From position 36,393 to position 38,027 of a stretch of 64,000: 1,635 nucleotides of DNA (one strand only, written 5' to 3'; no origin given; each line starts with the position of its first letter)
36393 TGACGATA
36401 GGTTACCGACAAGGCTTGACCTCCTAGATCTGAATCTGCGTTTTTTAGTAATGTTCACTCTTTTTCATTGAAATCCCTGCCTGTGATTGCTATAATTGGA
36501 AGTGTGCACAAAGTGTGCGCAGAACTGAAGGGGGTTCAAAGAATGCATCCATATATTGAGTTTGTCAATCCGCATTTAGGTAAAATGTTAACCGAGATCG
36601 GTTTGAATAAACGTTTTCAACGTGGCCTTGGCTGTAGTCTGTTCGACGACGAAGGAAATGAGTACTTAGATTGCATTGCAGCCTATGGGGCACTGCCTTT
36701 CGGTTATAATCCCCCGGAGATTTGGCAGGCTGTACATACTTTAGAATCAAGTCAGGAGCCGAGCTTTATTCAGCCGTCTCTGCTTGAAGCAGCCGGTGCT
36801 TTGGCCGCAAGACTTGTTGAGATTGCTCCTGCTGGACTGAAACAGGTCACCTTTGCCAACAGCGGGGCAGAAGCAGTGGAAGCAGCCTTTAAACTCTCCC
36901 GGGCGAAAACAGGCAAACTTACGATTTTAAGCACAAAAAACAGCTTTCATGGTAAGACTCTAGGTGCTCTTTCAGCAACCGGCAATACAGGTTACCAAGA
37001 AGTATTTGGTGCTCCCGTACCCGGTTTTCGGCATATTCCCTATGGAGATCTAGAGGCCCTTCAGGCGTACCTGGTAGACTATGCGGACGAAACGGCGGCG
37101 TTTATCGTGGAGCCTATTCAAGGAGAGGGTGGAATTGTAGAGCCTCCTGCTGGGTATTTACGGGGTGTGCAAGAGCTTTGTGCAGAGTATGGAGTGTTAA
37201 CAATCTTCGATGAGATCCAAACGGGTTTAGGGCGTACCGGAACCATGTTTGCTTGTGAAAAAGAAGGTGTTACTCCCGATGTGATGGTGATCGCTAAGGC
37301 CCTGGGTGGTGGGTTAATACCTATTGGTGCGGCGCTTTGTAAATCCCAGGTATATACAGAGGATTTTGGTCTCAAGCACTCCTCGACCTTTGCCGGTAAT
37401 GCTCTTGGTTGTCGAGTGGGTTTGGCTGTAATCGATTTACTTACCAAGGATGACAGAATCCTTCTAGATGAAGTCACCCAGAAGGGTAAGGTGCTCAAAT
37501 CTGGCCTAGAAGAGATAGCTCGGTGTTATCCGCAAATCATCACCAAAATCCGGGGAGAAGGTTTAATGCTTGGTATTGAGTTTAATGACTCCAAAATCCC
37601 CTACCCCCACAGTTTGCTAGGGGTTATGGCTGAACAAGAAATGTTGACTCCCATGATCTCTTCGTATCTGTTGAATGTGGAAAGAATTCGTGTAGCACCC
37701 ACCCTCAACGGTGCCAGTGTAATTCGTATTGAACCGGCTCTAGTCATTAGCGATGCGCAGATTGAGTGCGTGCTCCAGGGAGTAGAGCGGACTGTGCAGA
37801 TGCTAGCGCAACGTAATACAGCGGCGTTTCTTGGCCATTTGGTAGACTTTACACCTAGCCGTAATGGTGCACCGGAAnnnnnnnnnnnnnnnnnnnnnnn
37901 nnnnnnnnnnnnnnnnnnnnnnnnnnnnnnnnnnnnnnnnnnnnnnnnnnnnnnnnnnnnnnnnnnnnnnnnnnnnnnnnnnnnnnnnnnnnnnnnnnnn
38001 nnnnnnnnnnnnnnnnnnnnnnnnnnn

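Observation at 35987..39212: Single-polypeptide fusion of a class-III aminotransferase with an acyl-ACP reductase (AAR)-like domain: candidate fatty amine synthase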

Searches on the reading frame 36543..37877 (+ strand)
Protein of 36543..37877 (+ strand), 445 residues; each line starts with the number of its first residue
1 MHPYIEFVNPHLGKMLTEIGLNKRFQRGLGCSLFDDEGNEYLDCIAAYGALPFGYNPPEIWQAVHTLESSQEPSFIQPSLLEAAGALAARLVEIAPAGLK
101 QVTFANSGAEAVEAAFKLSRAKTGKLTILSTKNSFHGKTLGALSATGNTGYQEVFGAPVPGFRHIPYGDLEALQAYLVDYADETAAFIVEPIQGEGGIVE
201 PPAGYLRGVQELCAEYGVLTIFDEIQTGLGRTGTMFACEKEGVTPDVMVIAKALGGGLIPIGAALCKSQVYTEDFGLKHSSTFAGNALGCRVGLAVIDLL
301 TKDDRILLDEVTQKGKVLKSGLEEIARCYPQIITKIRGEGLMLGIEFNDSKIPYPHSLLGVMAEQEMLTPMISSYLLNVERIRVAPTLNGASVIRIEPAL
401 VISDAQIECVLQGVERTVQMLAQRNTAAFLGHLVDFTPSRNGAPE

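Call 82: search_solved_structures(query=window:36543-37877:+, max_evalue=1e-40)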
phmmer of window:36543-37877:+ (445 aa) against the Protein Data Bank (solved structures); distinct sequences matched with E-value up to 1e-40: 72 (the best 60 are shown).
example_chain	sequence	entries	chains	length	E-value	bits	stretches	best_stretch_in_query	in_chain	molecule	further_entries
5h7d_A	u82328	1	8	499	1.8e-90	307.1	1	25-433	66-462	Putrescine aminotransferase,Immunoglobulin G-binding protein A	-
5x3f_A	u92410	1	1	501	1.9e-90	307.1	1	25-433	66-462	Putrescine aminotransferase,Immunoglobulin G-binding protein A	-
8cpl_A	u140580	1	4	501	1.3e-89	304.3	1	25-420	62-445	Putrescine aminotransferase,Immunoglobulin G-binding protein A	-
4uox_A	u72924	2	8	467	1.4e-89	304.2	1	25-418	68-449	PUTRESCINE AMINOTRANSFERASE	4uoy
8r2p_A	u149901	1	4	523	2.7e-89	303.3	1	25-418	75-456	Putrescine aminotransferase,Immunoglobulin G-binding protein A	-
4ppm_A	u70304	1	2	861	3.3e-87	296.4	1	4-349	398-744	Aminotransferase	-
3ruy_A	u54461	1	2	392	2e-65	224.7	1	30-358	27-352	Ornithine aminotransferase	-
2ord_A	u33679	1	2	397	1.1e-62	215.6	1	15-350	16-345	Acetylornithine aminotransferase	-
2e54_A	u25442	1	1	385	2.2e-62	214.7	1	24-350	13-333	Acetylornithine aminotransferase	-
1vef_A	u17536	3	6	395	2.2e-62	214.6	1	26-356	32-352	Acetylornithine/acetyl-lysine aminotransferase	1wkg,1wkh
8ht2_A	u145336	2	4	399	2.4e-61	211.2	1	27-347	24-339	Acetylornithine aminotransferase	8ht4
7nn1_A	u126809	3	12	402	1.2e-59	205.6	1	28-408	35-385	Acetylornithine aminotransferase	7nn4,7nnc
5viu_A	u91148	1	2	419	1.7e-59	205.2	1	26-351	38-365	Acetylornithine aminotransferase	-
2eh6_A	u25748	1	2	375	5e-59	203.6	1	22-348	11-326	Acetylornithine aminotransferase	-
9y3m_B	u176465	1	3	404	8e-56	193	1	25-351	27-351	Ornithine aminotransferase, renal form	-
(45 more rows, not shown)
